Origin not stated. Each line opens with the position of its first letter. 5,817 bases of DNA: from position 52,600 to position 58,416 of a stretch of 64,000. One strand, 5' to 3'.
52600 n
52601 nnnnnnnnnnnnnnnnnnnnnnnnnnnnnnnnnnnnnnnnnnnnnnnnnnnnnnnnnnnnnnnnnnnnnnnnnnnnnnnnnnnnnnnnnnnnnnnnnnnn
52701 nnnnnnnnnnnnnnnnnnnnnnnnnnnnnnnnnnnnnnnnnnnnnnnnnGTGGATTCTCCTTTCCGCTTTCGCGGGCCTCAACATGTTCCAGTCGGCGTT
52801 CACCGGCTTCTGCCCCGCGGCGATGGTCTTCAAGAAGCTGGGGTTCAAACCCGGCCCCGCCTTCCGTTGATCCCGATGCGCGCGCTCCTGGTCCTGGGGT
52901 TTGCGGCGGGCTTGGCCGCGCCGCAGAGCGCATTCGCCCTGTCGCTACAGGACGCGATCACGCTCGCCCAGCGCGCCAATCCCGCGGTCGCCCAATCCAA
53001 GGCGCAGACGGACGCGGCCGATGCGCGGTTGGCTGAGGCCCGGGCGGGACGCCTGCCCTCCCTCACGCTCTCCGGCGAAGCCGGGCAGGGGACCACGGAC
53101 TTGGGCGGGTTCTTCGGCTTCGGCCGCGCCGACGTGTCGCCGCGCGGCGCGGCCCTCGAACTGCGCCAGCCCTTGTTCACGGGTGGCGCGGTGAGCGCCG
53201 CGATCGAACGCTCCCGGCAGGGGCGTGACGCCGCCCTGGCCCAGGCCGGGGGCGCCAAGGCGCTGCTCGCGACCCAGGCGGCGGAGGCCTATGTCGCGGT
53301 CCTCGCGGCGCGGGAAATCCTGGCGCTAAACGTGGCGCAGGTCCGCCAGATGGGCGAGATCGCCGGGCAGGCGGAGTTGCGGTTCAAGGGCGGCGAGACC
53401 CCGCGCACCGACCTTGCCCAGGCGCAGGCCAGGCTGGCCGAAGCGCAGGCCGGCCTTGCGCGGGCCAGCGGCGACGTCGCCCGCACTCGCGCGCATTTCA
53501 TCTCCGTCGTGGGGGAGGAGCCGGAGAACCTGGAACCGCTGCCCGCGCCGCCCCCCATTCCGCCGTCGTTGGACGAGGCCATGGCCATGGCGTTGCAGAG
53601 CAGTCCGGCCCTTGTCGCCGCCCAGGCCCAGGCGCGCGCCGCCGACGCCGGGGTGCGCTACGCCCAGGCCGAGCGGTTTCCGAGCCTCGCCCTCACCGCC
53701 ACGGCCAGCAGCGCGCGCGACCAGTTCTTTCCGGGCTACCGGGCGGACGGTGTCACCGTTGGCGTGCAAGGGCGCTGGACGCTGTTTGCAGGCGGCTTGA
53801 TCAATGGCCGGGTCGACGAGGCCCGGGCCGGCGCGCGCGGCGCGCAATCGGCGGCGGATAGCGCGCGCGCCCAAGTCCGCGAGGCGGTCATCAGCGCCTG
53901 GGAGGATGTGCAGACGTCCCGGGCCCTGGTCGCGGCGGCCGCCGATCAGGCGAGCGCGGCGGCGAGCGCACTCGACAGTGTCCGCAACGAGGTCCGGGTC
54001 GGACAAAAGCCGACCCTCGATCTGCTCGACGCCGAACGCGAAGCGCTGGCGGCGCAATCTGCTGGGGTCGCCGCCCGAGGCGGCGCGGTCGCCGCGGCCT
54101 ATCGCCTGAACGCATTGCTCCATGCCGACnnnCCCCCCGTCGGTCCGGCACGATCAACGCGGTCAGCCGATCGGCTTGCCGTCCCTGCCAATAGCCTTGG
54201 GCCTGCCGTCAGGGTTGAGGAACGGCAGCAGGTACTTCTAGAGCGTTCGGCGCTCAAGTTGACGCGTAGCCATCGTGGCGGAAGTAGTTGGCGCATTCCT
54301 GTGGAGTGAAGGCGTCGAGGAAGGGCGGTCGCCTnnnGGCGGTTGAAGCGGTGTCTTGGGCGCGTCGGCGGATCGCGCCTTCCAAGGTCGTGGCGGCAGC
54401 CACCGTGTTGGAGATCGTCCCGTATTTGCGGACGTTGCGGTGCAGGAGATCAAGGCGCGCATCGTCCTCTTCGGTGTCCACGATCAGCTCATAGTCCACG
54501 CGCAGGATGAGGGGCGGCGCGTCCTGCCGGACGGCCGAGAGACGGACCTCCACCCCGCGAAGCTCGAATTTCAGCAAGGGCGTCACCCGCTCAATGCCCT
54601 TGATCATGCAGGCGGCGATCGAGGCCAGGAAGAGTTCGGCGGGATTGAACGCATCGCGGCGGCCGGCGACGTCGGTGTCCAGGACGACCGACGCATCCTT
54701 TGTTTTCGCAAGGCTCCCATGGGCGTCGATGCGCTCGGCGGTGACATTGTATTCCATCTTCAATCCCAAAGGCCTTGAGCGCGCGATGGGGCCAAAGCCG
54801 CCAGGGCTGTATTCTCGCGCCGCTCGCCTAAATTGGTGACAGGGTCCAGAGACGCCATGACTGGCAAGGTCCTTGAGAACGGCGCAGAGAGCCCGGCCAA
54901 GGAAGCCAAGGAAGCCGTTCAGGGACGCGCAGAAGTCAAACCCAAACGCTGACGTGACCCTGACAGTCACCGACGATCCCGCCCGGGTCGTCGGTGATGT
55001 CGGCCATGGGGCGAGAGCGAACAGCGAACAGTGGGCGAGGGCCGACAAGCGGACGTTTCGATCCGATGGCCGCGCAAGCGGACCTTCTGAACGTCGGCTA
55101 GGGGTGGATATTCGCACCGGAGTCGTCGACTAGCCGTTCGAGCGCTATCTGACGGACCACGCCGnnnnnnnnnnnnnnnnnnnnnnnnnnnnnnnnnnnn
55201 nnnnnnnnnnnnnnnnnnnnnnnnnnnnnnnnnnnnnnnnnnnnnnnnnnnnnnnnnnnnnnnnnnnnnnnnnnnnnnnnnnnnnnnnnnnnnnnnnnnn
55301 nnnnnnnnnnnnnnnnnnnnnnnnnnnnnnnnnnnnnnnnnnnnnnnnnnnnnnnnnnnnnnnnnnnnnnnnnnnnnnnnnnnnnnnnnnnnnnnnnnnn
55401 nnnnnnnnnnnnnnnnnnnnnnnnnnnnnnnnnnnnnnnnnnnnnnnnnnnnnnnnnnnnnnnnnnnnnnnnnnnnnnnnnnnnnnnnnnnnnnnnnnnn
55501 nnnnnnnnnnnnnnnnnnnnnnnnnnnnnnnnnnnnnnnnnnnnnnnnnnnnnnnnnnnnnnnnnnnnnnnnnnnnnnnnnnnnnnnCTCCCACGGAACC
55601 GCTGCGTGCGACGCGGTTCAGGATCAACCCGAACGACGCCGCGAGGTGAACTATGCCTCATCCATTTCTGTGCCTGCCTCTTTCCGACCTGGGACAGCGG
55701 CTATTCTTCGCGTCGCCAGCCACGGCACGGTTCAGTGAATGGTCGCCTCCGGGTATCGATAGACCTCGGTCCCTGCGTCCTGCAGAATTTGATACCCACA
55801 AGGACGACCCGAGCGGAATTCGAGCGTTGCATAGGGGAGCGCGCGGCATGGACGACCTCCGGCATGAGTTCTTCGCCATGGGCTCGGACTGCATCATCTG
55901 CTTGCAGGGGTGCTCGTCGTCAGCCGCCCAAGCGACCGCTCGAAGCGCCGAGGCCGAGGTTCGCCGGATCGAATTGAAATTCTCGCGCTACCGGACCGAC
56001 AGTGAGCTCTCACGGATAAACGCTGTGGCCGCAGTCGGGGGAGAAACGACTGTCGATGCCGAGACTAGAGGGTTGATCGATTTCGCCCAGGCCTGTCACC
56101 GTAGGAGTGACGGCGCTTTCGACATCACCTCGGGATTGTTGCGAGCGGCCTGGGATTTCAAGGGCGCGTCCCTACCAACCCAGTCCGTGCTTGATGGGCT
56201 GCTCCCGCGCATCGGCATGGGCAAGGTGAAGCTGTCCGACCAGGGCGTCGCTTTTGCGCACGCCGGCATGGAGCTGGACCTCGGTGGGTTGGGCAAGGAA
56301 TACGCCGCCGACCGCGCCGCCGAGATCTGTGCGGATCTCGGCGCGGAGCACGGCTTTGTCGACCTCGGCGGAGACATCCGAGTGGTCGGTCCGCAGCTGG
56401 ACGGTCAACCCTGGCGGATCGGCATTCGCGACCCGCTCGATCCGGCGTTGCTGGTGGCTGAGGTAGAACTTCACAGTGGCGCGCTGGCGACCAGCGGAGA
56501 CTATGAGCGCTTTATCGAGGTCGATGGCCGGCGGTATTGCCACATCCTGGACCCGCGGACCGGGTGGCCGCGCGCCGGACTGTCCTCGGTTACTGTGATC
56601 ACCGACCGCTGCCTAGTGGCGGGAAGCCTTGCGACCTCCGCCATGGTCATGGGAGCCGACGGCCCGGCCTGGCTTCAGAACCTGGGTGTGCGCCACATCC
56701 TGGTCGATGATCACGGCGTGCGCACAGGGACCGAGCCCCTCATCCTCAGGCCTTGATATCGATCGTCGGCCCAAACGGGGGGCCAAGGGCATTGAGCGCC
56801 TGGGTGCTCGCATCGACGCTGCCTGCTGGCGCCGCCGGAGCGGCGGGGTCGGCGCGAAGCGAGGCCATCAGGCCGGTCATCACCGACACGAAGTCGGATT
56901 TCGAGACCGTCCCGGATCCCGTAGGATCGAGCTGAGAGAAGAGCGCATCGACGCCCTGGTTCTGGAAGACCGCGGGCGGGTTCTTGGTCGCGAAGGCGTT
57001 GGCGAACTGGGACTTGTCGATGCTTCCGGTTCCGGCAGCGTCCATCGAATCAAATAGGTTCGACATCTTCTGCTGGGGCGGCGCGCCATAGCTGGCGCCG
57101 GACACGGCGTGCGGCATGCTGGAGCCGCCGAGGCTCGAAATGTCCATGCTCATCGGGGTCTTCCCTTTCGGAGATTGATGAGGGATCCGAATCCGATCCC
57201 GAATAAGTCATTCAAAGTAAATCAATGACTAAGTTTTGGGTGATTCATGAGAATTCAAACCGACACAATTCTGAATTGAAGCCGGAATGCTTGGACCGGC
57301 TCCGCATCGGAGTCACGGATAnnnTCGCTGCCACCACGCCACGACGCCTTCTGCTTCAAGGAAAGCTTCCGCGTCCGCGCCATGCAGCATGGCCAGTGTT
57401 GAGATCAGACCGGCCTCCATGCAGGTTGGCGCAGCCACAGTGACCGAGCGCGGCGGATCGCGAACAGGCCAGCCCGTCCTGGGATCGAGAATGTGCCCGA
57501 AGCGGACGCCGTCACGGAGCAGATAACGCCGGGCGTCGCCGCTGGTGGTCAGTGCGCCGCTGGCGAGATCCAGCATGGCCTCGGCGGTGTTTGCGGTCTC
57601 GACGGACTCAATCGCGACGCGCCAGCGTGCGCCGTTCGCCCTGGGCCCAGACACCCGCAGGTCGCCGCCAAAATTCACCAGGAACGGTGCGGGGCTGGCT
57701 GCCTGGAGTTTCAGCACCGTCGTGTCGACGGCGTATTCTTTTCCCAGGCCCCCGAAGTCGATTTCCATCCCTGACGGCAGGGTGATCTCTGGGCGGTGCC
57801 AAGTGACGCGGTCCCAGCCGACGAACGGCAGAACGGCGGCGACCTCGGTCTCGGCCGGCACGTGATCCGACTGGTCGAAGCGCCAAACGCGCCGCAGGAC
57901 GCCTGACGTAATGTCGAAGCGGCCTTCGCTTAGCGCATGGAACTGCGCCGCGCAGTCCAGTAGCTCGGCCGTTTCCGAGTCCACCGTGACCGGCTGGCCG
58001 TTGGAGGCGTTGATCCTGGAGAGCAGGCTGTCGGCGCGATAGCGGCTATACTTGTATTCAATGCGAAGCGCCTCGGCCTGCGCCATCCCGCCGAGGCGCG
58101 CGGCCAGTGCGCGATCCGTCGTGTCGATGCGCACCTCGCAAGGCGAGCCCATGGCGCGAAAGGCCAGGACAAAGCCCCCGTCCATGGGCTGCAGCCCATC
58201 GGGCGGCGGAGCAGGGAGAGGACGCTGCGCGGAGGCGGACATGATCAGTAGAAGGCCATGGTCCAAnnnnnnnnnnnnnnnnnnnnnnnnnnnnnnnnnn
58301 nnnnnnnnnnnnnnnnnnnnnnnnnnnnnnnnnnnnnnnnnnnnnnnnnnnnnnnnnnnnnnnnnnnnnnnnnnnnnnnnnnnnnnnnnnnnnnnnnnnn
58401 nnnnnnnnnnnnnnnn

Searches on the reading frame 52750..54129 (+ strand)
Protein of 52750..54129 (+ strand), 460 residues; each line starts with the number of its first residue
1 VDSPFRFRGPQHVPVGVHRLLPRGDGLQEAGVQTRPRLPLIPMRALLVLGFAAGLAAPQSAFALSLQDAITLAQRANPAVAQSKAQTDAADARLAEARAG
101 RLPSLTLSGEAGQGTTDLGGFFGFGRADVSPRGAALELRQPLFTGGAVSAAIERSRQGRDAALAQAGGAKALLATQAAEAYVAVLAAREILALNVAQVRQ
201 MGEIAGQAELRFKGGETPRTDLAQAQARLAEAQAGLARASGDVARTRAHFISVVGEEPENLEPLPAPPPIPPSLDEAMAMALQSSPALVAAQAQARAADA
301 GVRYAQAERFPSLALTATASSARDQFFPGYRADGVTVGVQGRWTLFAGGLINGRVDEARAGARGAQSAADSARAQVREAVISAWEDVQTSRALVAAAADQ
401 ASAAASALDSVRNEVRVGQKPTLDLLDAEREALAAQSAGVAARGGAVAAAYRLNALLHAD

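Call 26: search_protein_families(library=pfam, proteins=[window:52750-54129:+], max_evalue=0.01)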
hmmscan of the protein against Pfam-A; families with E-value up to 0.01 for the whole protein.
window:52750-54129:+ (460 aa): 1 family
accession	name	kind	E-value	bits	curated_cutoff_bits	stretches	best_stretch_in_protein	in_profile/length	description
PF02321.23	OEP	-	5.2e-58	196.4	22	2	66-248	1-180/187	Outer membrane efflux protein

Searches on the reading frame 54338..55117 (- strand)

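Call 26: search_protein_families(library=pfam, proteins=[window:54338-55117:-], max_evalue=0.01)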
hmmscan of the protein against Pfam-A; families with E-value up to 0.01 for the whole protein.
window:54338-55117:- (260 aa): 1 family
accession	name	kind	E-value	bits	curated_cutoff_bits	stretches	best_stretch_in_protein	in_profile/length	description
PF02566.24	OsmC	-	5.1e-13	49.7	27.5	1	154-245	3-97/100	OsmC-like protein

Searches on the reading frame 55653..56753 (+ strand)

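Call 26: search_protein_families(library=pfam, proteins=[window:55653-56753:+], max_evalue=0.01)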
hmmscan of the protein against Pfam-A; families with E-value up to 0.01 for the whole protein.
window:55653-56753:+ (367 aa): 1 family
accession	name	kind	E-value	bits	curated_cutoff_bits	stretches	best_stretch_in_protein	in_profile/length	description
PF02424.20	ApbE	-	2.1e-76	257.4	25.6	1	90-344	12-258/266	ApbE family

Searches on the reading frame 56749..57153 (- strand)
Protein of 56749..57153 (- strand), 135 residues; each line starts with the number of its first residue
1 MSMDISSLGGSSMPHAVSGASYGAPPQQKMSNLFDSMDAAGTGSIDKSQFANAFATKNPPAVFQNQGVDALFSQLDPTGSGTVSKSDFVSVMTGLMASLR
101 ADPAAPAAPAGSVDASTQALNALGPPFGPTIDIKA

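Call 26: search_protein_families(library=pfam, proteins=[window:56749-57153:-], max_evalue=0.01)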
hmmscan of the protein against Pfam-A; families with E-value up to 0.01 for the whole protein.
window:56749-57153:- (135 aa): 7 families
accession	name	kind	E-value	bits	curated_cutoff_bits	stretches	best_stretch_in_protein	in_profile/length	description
PF13499.12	EF-hand_7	-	1.7e-08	35.1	30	1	28-93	2-67/67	EF-hand domain pair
PF13405.12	EF-hand_6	-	3.4e-08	32.9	25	0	70-94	4-28/30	EF-hand domain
PF00036.39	EF-hand_1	-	6.2e-07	29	25.4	1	68-94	2-28/29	EF hand domain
PF24548.1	EF_EFCAB10_C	-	8.9e-05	22.5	32.5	0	32-56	5-29/60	EFCAB10, C-terminal EF-hand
PF13833.12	EF-hand_8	-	0.0001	22.4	28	1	64-93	23-52/54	EF-hand domain pair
PF14658.12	EF-hand_9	-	0.0012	19.6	37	1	34-93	4-63/66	EF-hand domain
PF13202.12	EF-hand_5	-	0.0061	16.4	25.9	0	69-92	2-25/25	EF hand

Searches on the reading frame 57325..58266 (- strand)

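Call 26: search_protein_families(library=pfam, proteins=[window:57325-58266:-], max_evalue=0.01)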
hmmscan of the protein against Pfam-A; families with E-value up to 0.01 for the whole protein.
window:57325-58266:- (314 aa): 1 family
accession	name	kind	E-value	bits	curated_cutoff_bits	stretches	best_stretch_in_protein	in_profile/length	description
PF02424.20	ApbE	-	3.4e-67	227.2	25.6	1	39-306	1-258/266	ApbE family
